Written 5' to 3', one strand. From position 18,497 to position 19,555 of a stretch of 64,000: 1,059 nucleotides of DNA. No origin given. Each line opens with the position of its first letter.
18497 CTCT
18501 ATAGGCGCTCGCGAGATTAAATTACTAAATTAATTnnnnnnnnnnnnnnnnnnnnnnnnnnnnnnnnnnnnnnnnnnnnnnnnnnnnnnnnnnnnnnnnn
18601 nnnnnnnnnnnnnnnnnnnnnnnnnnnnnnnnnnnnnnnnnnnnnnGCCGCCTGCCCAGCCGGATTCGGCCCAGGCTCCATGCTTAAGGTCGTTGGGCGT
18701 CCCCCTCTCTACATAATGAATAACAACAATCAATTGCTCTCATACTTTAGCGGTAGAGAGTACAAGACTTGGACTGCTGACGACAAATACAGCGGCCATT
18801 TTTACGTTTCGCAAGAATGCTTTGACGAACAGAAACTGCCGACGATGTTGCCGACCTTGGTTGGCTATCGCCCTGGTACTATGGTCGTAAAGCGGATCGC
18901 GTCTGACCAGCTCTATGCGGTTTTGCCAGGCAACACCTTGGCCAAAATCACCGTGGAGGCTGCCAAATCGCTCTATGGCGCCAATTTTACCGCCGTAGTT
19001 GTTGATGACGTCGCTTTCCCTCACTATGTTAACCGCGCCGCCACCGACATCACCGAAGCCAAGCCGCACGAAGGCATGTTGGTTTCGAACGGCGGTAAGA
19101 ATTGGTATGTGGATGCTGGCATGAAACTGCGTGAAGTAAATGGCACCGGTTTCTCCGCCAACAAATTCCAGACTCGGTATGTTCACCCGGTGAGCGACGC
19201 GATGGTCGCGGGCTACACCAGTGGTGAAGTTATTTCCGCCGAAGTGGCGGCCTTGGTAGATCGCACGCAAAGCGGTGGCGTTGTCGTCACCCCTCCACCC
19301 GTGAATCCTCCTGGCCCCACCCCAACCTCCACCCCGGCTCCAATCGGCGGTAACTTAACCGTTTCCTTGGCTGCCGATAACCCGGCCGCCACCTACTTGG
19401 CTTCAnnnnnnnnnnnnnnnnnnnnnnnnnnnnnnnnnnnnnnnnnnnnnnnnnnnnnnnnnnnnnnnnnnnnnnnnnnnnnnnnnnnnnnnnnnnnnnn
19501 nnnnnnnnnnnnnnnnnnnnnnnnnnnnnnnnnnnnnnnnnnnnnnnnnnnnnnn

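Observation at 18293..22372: Compositionally distinct, repeat-rich 1242-aa surface protein, a candidate S-layer or major surface glycoprotein flanked by strong expression signals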

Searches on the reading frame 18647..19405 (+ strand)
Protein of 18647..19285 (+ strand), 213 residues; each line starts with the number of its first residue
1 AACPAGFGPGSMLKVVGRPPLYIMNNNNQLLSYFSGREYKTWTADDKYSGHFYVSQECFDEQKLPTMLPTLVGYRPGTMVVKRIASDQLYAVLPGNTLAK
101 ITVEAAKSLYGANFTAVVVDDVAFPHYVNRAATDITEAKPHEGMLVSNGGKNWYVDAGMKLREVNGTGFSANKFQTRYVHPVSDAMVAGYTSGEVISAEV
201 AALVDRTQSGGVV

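Call 39: predict_structure(alignment_id=A1)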
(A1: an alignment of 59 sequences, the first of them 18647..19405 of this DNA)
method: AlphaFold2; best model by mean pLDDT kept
length: 253 residues; sequences in the alignment: 59
mean_pLDDT: 88.3   pTM: 0.79
mean pLDDT of the five models: 88.3, 88.1, 87.1, 86.7, 86.6
residues with pLDDT >= 90: 194; 70-90: 15; 50-70: 34; < 50: 10
segments of 3 or more residues with pLDDT < 50: 248-250
pLDDT, mean of each block of 10 residues (from residue 1): 83 95 94 96 94 94 94 97 97 97 98 97 93 95 98 98 98 98 98 98 91 56 55 54 48 51
secondary structure, 60 per line:
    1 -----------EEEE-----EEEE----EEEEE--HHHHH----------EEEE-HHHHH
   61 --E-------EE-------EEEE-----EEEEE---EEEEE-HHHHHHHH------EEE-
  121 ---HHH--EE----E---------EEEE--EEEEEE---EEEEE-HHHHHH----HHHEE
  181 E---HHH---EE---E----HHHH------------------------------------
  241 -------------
elements in order: E12-15 E21-24 E29-33 H36-40 E51-54 H56-60 E80-83 E89-93 E97-101 H103-110 E117-119 E145-148 E151-156 E160-164 H166-171 E179-181 H201-204

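Call 45: fold_search(model_id=the predicted structure, library=pdb)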
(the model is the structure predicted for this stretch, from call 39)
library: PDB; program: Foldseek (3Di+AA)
matches with E <= 10: 106; with E <= 0.001: 0
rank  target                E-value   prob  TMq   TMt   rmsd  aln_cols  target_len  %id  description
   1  4kk7                  3.0e-03  0.72  0.20  0.15  23.3       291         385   10  Structure of EccB1 from the type VII (ESX-1) secretion system of Mycobacterium tuberculosis. (released 2013-06-19)
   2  5cyu                  7.8e-03  0.54  0.20  0.14  23.9       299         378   12  Structure of the soluble domain of EccB1 from the Mycobacterium smegmatis ESX-1 secretion system. (released 2015-08-12)
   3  7nps_B1               1.0e-02  0.41  0.19  0.13  24.0       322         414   10  Structure of the periplasmic assembly from the ESX-5 inner membrane complex, C1 model (released 2021-05-26)
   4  3x3n                  1.3e-02  0.47  0.18  0.13  23.0       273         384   11  Crystal structure of EccB1 of Mycobacterium tuberculosis in spacegroup P21 (released 2015-12-09)
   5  5ebd                  2.3e-02  0.57  0.21  0.15  22.9       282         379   11  Crystal structure of EccB1 of Mycobacterium tuberculosis in spacegroup P21 (state IV) (released 2016-02-17)
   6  7nps_B4               2.4e-02  0.33  0.19  0.13  24.9       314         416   11  Structure of the periplasmic assembly from the ESX-5 inner membrane complex, C1 model (released 2021-05-26)
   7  5ebc                  4.1e-02  0.33  0.21  0.15  22.7       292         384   11  Crystal structure of EccB1 of Mycobacterium tuberculosis in spacegroup P21 (state III) (released 2016-02-17)
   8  7np7_B1               5.5e-02  0.20  0.19  0.12  24.2       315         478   12  Structure of an intact ESX-5 inner membrane complex, Composite C1 model (released 2021-06-02)
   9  9ya3_J                2.7e-01  0.08  0.10  0.11  15.3       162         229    9  Cryo-EM structure of the apical region of subpellicular microtubule (SPMT) from Toxoplasma gondii (8-nm repeat) (released 2025-12-03)
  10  6sgy_A                3.6e-01  0.08  0.17  0.12  23.4       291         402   10  Structure of EccB3 dimer from the ESX-3 core complex (released 2019-10-09)
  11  5tbk_J                6.9e-01  0.04  0.12  0.09  15.3       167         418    8  Crystal structure of human importin a3 bound to RCC1 (released 2017-09-13)
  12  9ya3_H                1.1e+00  0.07  0.11  0.12  12.1        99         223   17  Cryo-EM structure of the apical region of subpellicular microtubule (SPMT) from Toxoplasma gondii (8-nm repeat) (released 2025-12-03)
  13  5tbk_I                1.3e+00  0.03  0.13  0.09  15.3       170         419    8  Crystal structure of human importin a3 bound to RCC1 (released 2017-09-13)
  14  5oql_X                1.4e+00  0.02  0.10  0.08  13.8       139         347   15  Cryo-EM structure of the 90S pre-ribosome from Chaetomium thermophilum (released 2017-10-11)
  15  4ruq_A                1.8e+00  0.02  0.09  0.10  14.4       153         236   11  Carp Fishelectin, apo form (released 2015-04-08)
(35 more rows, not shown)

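Call 49: search_protein_families(library=pfam, proteins=[window:18647-19285:+], max_evalue=10)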
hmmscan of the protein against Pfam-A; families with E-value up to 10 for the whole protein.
window:18647-19285:+ (213 aa): 0 families

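Call 89: fold_search(model_id=the predicted structure, library=viral)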
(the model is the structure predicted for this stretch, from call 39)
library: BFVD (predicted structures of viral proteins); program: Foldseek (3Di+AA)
matches with E <= 10: 29; with E <= 0.001: 2
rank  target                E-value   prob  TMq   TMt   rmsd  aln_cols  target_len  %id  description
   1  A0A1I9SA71            2.2e-05  1.00  0.25  0.48   7.3       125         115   17  Uncharacterized protein [Rhodococcus phage Weasels2]
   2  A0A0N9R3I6            8.7e-04  1.00  0.25  0.18   7.0       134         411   11  Uncharacterized protein [Chrysochromulina ericina virus CeV-01B]
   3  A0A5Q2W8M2            1.3e-02  0.99  0.22  0.11  11.1       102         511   20  (no name in the UniProt tables at hand)
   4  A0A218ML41            2.2e-02  1.00  0.20  0.26   5.4        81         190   21  Uncharacterized protein [uncultured virus]
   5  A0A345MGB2            2.8e-02  1.00  0.23  0.53   2.4        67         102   19  Uncharacterized protein [Streptomyces phage LukeCage]
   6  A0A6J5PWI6            9.7e-02  1.00  0.20  0.42   1.7        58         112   21  Uncharacterized protein [uncultured Caudovirales phage]
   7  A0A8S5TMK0            4.8e-01  0.12  0.17  0.17  16.2       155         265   15  Putative cytoplasmic protein [Podoviridae sp. cttot15]
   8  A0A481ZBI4            8.6e-01  0.06  0.09  0.12  14.2       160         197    6  Regulator of chromosome condensation protein [Pithovirus LCPAC401]
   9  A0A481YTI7            1.2e+00  0.03  0.12  0.08  15.7       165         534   10  Regulator of chromosome condensation protein [Marseillevirus LCMAC102]
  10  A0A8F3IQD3            1.4e+00  0.16  0.16  0.18   6.3        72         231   15  (no name in the UniProt tables at hand)
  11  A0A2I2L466            2.0e+00  0.02  0.12  0.08  15.6       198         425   14  Chromosome condensation regulator RCC1 with F-box domain [Orpheovirus IHUMI-LCC2]
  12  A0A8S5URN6            2.6e+00  0.15  0.16  0.08   5.3        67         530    9  lysozyme [Siphoviridae sp. ctksc2]
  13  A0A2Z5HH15            2.8e+00  0.03  0.14  0.21  14.6       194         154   11  (no name in the UniProt tables at hand)
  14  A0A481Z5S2            3.2e+00  0.01  0.10  0.07  14.5       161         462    7  Regulator of chromosome condensation protein [Pithovirus LCPAC201]
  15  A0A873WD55            3.3e+00  0.02  0.09  0.05  21.6       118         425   13  Uncharacterized protein [Klebsiella phage Miami]
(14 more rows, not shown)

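Call 108: search_solved_structures(query=A1, max_evalue=1)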
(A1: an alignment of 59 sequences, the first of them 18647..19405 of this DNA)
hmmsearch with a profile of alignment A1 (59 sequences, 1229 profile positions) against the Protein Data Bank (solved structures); distinct sequences matched with E-value up to 1: 0.

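Call 114: search_protein_representatives(protein=window:18647-19285:+)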
Query: 213 residues. Proteins with E-value up to 0.001 (for the whole library): 663; up to 1e-10: 212; up to 1e-30: 67. The best 150 are listed.
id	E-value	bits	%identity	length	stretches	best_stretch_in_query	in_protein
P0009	5.1e-92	323.4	74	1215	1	1-212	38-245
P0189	2.8e-65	236.1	53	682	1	1-211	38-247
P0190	8.6e-61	221.4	52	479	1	3-207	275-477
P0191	5.9e-60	218.7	51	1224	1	2-212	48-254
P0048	3.0e-59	216.4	51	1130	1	2-213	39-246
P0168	1.3e-57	211.0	51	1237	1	2-211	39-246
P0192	2.9e-56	206.6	50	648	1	1-203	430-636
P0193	1.7e-55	204.1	50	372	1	1-209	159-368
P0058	3.4e-55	203.1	47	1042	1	1-208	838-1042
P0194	6.4e-55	202.2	49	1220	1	2-212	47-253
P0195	1.1e-54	201.5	50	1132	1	2-213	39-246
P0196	3.3e-54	199.9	50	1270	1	2-212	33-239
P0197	3.5e-53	196.6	49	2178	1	3-208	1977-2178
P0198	1.0e-51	191.8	46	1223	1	2-212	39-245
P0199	6.6e-51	189.1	46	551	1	1-208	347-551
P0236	2.3e-36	141.6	38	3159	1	7-206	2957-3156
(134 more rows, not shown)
